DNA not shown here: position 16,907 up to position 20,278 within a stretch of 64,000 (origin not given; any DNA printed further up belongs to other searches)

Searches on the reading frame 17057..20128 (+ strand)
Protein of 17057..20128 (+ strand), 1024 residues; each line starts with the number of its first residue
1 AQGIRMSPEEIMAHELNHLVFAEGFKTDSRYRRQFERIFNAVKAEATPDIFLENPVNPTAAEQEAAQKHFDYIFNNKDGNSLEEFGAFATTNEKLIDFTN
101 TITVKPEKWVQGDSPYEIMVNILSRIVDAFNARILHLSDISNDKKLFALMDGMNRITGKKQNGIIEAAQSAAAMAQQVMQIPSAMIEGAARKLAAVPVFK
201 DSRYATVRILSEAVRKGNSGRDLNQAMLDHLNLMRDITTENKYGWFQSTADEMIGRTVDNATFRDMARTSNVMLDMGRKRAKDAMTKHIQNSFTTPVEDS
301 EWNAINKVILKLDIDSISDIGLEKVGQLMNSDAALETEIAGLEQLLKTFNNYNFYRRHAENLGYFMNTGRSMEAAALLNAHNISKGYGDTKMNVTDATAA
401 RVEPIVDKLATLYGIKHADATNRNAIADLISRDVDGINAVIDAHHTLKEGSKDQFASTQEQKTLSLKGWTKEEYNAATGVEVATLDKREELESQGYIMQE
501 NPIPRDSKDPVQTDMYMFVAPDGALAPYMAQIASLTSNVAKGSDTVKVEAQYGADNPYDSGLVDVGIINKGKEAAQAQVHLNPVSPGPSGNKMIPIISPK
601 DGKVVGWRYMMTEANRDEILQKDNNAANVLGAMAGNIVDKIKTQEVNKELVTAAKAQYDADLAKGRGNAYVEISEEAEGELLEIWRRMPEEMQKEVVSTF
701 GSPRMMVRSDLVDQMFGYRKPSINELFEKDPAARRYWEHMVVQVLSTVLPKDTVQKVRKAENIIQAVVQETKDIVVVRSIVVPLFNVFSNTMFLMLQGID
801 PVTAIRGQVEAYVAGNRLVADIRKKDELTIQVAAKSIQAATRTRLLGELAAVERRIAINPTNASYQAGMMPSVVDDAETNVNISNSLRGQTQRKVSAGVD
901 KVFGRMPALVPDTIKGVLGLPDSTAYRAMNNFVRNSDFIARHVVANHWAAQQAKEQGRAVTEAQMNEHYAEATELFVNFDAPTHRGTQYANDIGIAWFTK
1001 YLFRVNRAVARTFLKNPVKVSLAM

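Call 29: search_dna_similar(query=window:17057-20128:+, collection=phages, mode=protein, max_rows=60, rows=spread, max_evalue=1e-10)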
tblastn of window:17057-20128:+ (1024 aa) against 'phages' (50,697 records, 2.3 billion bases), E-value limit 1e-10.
Records with a match: 474; places in all: 474; records where one place covers at least 80% of the query: 175.
Best place of each record, by identity: >=99% 2; 80-90% 8; <60% 464.
By first word of the organism name: Vibrio 107; Pseudomonas 101; Escherichia 69; Klebsiella 29; Erwinia 21; Achromobacter 17; Rhizobium 16; Pectobacterium 14; Salmonella 11; Stenotrophomonas 10; and 22 more.
By host as written in the record: - 80; Pseudomonas aeruginosa 39; Escherichia coli 29; Vibrio breoganii 15; Klebsiella pneumoniae 14; Pseudomonas aeruginosa ATCC 27853 12; Achromobacter xylosoxidans I2BC 12; Pseudomonas aeruginosa PAO1 11; and 124 more.
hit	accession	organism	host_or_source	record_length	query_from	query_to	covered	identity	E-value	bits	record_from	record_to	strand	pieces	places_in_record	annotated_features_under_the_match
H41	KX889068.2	Vibrio phage vB_VspP_pVa5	Vibrio splendidus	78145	1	1024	100%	100.0%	0e+0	2035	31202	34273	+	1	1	virion encapsulated RNA polymerase protein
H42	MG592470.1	Vibrio phage 1.097.O._10N.286.49.B3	Vibrio sp.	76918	1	1024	100%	84.2%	0e+0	1769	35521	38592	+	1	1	coil containing protein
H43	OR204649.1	Vibrio phage PJN101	Vibrio parahaemolyticus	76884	1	1024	100%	43.6%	0e+0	819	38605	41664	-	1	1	hypothetical protein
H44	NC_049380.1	Vibrio phage JSF3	Vibrio cholerae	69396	1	1019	100%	27.6%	2e-91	327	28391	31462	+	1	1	virion RNA polymerase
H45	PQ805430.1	Escherichia phage EK8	Escherichia coli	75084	1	1023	100%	26.1%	1e-64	246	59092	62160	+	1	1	virion RNA polymerase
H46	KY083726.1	Pectobacterium phage A38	Pectobacterium wasabiae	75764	1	1023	100%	25.5%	5e-59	228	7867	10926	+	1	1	hypothetical protein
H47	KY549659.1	Pectobacterium phage vB_PatP_CB4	Pectobacterium atrosepticum DSM 30186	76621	1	1023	100%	25.4%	2e-58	226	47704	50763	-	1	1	virion associated RNA polymerase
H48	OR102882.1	Vibrio phage vB_VpaP-MS02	Vibrio parahaemolyticus KCTC2729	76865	51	1020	95%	25.9%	1e-67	255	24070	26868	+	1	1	virion-encapsulated RNA polymerase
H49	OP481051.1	Alteromonas phage vB_AemP_PT15-A5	Alteromonas mediterranea PT15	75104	64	1020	93%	24.9%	3e-60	232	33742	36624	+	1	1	RNA polymerase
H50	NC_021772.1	Salmonella phage FSL SP-058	Salmonella enterica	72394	51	1024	95%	24.1%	2e-56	220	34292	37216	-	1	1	virion RNA polymerase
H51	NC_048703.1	Xanthomonas phage RiverRider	Xanthomonas fragariae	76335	1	1024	100%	22.7%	2e-34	150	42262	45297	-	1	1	virion RNA polymerase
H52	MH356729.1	Pseudomonas phage LP14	Pseudomonas aeruginosa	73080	32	1019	96%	23.3%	4e-64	244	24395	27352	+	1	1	putative virion associated RNA polymerase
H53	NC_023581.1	Acinetobacter phage Presley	Acinetobacter baumannii M2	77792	33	1017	96%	23.3%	3e-47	191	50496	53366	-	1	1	virion RNA polymerase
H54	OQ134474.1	Pseudomonas phage vB_PaeP_PS28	Pseudomonas aeruginosa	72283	32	1019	96%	23.2%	3e-63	241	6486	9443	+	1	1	RNA polymerase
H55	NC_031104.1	Pseudomonas phage vB_PaeP_MAG4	Pseudomonas aeruginosa clinical isolate ...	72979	32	1019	96%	23.1%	4e-62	238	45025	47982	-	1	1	virion RNA polymerase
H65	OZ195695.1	Vibrio phage D456 g1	Seawater and oysters mix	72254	256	1020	75%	24.9%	3e-46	188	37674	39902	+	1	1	virion RNA polymerase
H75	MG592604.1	Vibrio phage 1.238.B._10N.261.52.F10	Vibrio breoganii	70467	352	1020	65%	26.2%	3e-51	203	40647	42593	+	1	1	coil containing protein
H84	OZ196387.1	Vibrio phage D491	Seawater and oysters mix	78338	328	1020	68%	24.9%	2e-42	175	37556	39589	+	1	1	virion RNA polymerase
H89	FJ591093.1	Silicibacter phage DSS3phi2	Ruegeria pomeroyi (strain DSS3)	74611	252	1024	75%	22.0%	1e-30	137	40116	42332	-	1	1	N4 v-RNAP-like protein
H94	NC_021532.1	Alteromonas phage vB_AmaP_AD45-P1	Alteromonas macleodii str. 'Balearic ...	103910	325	1024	68%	23.0%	3e-35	152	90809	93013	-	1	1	potential frameshift: common BLAST hit: ...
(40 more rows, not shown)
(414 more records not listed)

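Call 37: get_annotated_region(hit=H44, flank=9500)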
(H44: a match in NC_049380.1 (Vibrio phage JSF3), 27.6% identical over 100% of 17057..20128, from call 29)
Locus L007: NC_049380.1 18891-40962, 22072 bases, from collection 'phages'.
description: Vibrio phage JSF3, complete genome.
organism: Vibrio phage JSF3 (NCBI taxid 1916111)
taxonomy: Viruses; Duplodnaviria; Heunggongvirae; Uroviricota; Caudoviricetes; Schitoviridae; Pacinivirus
host: Vibrio cholerae; source: water; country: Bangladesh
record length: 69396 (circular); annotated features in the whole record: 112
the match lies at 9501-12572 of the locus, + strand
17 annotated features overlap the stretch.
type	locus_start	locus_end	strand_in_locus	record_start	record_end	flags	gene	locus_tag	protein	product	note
CDS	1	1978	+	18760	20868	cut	-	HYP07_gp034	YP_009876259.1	hypothetical protein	Phage protein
CDS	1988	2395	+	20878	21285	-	-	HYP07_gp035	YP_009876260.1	hypothetical protein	-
CDS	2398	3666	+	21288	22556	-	-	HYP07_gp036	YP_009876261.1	nucleoporin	Nucleoporin_FG2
CDS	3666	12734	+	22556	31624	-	-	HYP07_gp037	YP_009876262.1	virion RNA polymerase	ribonucleaseE/ N4 gp50 like protein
CDS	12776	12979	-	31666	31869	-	-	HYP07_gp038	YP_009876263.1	hypothetical protein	-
CDS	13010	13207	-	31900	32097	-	-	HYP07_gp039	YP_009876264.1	hypothetical protein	-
CDS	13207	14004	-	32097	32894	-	-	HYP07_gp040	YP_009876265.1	RusA-like Holliday junction resolvase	Phage protein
CDS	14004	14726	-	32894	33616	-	-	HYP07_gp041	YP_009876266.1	single strand DNA binding protein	Phage protein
CDS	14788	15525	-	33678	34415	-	-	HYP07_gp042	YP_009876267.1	Sak4-like ssDNA annealing protein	Phage protein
CDS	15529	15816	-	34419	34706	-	-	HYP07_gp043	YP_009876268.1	hypothetical protein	-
CDS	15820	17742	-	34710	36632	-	-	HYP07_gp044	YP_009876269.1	DNA primase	DNA primase, phage associated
CDS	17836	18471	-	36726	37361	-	-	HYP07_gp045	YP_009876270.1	HNH endonuclease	HNH homing endonuclease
CDS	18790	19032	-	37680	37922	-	-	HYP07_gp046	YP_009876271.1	hypothetical protein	N4 gp43-like protein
CDS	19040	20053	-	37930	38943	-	-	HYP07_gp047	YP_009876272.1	exonuclease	Phage protein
CDS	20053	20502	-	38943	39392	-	-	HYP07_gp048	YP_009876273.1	nucleoside triphosphate pyrophosphohydrolase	Nucleoside Triphosphate Pyrophosphohydrolase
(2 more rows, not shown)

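Call 38: get_annotated_region(hit=H48, flank=9500)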
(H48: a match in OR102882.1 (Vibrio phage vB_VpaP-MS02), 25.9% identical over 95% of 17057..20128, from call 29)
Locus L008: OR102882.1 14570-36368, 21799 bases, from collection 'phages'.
description: Vibrio phage vB_VpaP-MS02, complete genome.
organism: Vibrio phage vB_VpaP-MS02 (NCBI taxid 3075130)
taxonomy: Viruses; Duplodnaviria; Heunggongvirae; Uroviricota; Caudoviricetes
host: Vibrio parahaemolyticus KCTC2729; source: aquaculture water; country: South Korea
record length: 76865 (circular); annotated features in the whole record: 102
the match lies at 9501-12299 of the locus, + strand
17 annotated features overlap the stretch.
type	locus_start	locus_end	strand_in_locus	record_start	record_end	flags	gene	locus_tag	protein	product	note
CDS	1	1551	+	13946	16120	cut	-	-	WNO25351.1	hypothetical protein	Hypothetical protein KNT61 gp115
CDS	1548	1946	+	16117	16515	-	-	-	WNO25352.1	hypothetical protein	Hypothetical protein HYP07 gp035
CDS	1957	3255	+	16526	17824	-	-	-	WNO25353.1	hypothetical protein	-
CDS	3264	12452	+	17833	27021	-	-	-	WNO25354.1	virion-encapsulated RNA polymerase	-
CDS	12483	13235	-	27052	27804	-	-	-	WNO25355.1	hypothetical protein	-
CDS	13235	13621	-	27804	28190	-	-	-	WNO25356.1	hypothetical protein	-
CDS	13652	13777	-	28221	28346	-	-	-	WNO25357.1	hypothetical protein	-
CDS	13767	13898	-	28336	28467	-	-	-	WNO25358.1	hypothetical protein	-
CDS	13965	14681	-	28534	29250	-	-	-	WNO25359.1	ssDNA binding protein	-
CDS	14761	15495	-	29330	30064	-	-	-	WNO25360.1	AAA domain protein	-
CDS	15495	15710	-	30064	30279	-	-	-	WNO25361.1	hypothetical protein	-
CDS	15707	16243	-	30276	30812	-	-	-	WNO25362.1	hypothetical protein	-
CDS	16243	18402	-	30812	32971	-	-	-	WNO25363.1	DNA primase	-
CDS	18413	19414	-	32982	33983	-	-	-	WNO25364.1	hypothetical protein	Hypothetical protein AVV30 gp066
CDS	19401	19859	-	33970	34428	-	-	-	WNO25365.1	phosphoribosyl-ATP diphosphatase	-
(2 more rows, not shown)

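Call 39: get_annotated_region(hit=H49, flank=9500)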
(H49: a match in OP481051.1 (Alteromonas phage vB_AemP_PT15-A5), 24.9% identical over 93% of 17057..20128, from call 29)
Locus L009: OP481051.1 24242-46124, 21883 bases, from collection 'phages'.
description: Alteromonas phage vB_AemP_PT15-A5, complete genome.
organism: Alteromonas phage vB_AemP_PT15-A5 (NCBI taxid 2981567)
taxonomy: Viruses; Duplodnaviria; Heunggongvirae; Uroviricota; Caudoviricetes; Schitoviridae
host: Alteromonas mediterranea PT15; source: -; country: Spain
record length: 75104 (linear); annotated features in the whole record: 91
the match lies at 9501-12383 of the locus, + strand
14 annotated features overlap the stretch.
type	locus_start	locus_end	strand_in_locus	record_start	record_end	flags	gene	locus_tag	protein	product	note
CDS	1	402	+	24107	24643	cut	-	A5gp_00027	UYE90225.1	hypothetical protein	-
CDS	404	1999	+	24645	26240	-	-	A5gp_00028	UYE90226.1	hypothetical protein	-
CDS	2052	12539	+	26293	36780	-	-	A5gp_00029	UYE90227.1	RNA polymerase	-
CDS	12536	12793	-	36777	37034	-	-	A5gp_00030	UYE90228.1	hypothetical protein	-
CDS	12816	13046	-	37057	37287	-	-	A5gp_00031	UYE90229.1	hypothetical protein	-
CDS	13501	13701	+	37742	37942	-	-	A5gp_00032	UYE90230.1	hypothetical protein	-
CDS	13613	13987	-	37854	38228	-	-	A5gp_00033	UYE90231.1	trigger factor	-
CDS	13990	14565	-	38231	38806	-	-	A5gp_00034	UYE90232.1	endonuclease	-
CDS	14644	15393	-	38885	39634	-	-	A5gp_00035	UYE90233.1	ssDNA-binding protein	-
CDS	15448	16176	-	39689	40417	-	-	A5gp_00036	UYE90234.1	AAA domain protein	-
CDS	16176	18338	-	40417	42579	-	-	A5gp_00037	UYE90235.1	DNA primase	-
CDS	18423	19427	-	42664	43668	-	-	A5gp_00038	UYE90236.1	exonuclease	-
CDS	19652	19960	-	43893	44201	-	-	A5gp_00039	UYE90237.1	HNH endonuclease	-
CDS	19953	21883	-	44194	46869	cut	-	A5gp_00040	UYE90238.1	DNA polymerase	-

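Call 41: get_annotated_region(hit=H52, flank=9500)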
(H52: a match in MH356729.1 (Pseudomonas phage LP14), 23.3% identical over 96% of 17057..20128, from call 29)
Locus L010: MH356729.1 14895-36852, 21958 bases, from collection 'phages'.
description: Pseudomonas phage LP14, complete genome.
organism: Pseudomonas phage LP14 (NCBI taxid 2234081)
taxonomy: Viruses; Duplodnaviria; Heunggongvirae; Uroviricota; Caudoviricetes; Schitoviridae; Migulavirinae; Litunavirus
host: Pseudomonas aeruginosa; source: -; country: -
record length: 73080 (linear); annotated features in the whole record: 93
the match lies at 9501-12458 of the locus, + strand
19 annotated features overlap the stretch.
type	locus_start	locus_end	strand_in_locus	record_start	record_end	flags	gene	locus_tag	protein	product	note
CDS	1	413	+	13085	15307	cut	-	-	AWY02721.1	hypothetical protein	-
CDS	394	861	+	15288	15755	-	-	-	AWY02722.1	hypothetical protein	N4 gp52-like protein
CDS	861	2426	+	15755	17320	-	-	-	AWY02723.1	hypothetical protein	-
CDS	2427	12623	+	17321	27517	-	-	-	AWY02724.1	putative virion associated RNA polymerase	-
CDS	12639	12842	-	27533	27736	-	-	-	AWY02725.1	hypothetical protein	-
CDS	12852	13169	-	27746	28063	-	-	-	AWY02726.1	hypothetical protein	-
CDS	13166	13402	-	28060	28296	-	-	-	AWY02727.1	hypothetical protein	-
CDS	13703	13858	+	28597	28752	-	-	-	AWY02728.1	hypothetical protein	-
CDS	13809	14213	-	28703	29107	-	-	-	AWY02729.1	hypothetical protein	-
CDS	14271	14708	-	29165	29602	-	-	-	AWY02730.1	hypothetical protein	-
CDS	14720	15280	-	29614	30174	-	-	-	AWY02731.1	hypothetical protein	-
CDS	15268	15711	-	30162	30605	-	-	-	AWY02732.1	hypothetical protein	N4 gp48-like protein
CDS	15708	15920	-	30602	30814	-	-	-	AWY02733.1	hypothetical protein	-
CDS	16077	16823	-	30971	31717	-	-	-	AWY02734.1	single-stranded DNA-binding protein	-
CDS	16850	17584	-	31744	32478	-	-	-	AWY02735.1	hypothetical protein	-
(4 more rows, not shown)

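Call 42: get_annotated_region(hit=H53, flank=9500)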
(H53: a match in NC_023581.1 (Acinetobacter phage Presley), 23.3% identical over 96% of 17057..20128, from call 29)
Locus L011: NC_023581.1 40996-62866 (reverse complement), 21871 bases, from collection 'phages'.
description: Acinetobacter phage Presley, complete genome.
organism: Acinetobacter phage Presley (NCBI taxid 1406780)
taxonomy: Viruses; Duplodnaviria; Heunggongvirae; Uroviricota; Caudoviricetes; Schitoviridae; Presleyvirus; Presleyvirus presley
host: Acinetobacter baumannii M2; source: -; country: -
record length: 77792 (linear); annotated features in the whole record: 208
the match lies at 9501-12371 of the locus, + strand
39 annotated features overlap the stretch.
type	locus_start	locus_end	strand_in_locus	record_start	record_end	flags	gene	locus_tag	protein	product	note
CDS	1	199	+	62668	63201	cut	-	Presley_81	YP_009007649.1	structural protein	N4 gp52-like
regulatory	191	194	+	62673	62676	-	-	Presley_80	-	ribosome_binding_site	-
CDS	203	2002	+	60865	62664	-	-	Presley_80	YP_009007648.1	lytic tail fiber protein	contains SLT domain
regulatory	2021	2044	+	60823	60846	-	-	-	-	terminator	-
regulatory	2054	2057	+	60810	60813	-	-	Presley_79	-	ribosome_binding_site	-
CDS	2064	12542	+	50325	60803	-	-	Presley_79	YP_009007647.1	virion RNA polymerase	-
regulatory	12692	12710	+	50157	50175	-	-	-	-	terminator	-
CDS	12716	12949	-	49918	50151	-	-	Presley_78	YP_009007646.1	hypothetical protein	-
CDS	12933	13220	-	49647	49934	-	-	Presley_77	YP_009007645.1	hypothetical protein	-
regulatory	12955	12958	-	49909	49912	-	-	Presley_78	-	ribosome_binding_site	-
CDS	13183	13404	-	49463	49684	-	-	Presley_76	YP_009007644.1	hypothetical protein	-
regulatory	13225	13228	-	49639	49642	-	-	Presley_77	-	ribosome_binding_site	-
CDS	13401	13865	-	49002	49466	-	-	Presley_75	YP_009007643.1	hypothetical protein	-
regulatory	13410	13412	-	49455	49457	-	-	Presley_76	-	ribosome_binding_site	-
CDS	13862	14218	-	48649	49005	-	-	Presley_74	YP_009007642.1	hypothetical protein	-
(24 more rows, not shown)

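Call 43: get_annotated_region(hit=H65, flank=10500)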
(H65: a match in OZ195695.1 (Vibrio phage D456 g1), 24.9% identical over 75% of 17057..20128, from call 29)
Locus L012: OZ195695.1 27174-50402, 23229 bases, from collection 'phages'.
description: Vibrio phage D456 g1 genome assembly, chromosome: VPD456_g1_1.
organism: Vibrio phage D456 g1 (NCBI taxid 3105223)
taxonomy: Viruses
host: -; source: Seawater and oysters mix; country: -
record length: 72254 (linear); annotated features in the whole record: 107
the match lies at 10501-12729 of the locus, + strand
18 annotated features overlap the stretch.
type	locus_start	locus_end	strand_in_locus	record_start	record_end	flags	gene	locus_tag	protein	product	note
CDS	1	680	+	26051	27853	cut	-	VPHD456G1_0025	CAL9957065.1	hypothetical protein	-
CDS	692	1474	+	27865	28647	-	-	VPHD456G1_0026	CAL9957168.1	hypothetical protein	-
CDS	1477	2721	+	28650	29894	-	-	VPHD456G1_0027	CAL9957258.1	hypothetical protein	-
CDS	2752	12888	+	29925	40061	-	-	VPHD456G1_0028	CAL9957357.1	virion RNA polymerase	-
CDS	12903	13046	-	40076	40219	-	-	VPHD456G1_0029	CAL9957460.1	hypothetical protein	-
CDS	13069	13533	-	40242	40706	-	-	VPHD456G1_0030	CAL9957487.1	hypothetical protein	-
CDS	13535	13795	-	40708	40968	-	-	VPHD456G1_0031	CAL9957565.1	hypothetical protein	-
CDS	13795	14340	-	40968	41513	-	-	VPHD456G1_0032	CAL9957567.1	RuvC-like Holliday junction resolvase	-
CDS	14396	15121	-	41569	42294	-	-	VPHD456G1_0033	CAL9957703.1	single strand DNA binding protein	-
CDS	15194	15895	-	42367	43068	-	-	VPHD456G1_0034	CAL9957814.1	Sak4-like ssDNA annealing protein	-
CDS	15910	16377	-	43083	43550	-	-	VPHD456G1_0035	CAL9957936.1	hypothetical protein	-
CDS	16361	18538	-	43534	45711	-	-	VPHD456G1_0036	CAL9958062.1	DNA primase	-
CDS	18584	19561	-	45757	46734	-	-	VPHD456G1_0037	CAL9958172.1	exonuclease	-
CDS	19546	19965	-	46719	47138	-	-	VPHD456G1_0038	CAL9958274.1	MazG-like pyrophosphatase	-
CDS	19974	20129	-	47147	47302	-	-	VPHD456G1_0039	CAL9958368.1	hypothetical protein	-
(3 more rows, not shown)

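Call 44: get_annotated_region(hit=H75, flank=10500)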
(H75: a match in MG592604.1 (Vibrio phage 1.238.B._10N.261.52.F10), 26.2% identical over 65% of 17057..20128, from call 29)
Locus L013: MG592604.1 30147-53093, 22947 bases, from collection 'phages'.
description: Vibrio phage 1.238.B._10N.261.52.F10, partial genome.
organism: Vibrio phage 1.238.B._10N.261.52.F10 (NCBI taxid 1881232)
taxonomy: Viruses; Duplodnaviria; Heunggongvirae; Uroviricota; Caudoviricetes; Schitoviridae; Pariacacavirus
host: Vibrio breoganii; source: iron chloride precipitation of 0.2um-filtered seawater, resuspended in oxalate solution; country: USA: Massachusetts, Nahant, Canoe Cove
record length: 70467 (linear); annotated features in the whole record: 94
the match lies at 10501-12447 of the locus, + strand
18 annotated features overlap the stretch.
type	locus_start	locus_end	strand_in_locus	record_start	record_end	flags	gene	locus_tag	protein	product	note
CDS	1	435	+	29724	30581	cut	-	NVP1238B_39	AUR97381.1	coil containing protein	NVP1238B_39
CDS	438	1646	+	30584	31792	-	-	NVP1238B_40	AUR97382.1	hypothetical protein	NVP1238B_40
CDS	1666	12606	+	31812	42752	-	-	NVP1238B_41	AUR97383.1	coil containing protein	NVP1238B_41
CDS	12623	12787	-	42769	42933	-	-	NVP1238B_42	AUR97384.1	TMhelix containing protein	NVP1238B_42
CDS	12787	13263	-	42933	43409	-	-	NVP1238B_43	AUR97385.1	hypothetical protein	NVP1238B_43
CDS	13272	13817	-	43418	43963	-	-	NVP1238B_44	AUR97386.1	ribonuclease H-like domain protein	NVP1238B_44; cvp_best_match:CAMPEP_0000016636; InterPro:IPR012337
CDS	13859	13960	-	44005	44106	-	-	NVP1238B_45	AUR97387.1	TMhelix containing protein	NVP1238B_45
CDS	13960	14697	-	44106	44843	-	-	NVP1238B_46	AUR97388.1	hypothetical protein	NVP1238B_46; tara_best_match:OM-RGC.v1.011331928; cvp_best_match:CAMPEP_0000020182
CDS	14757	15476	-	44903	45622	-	-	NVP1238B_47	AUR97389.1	AAA domain protein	NVP1238B_47; tara_best_match:OM-RGC.v1.011040451; cvp_best_match:RF_PEP_422935912; InterPro:IPR027417; ...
CDS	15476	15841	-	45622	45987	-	-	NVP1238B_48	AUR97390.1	protein of unknown function DUF2800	NVP1238B_48; InterPro:IPR021229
CDS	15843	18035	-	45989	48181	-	-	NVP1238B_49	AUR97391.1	coil containing protein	NVP1238B_49; aclame_best_match:protein:vir:95862; tara_best_match:OM-RGC.v1.000533533; ...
CDS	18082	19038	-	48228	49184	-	-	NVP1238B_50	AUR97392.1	PD-(D/E)XK nuclease superfamily protein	NVP1238B_50; aclame_best_match:protein:vir:95828; tara_best_match:OM-RGC.v1.005824256; cvp_best_match:RF_PEP_410492011; ...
CDS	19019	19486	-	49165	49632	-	-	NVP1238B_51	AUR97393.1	hypothetical protein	NVP1238B_51; tara_best_match:OM-RGC.v1.026449699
CDS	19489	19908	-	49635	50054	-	-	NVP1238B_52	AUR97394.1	hypothetical protein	NVP1238B_52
CDS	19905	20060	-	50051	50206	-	-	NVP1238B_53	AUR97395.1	hypothetical protein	NVP1238B_53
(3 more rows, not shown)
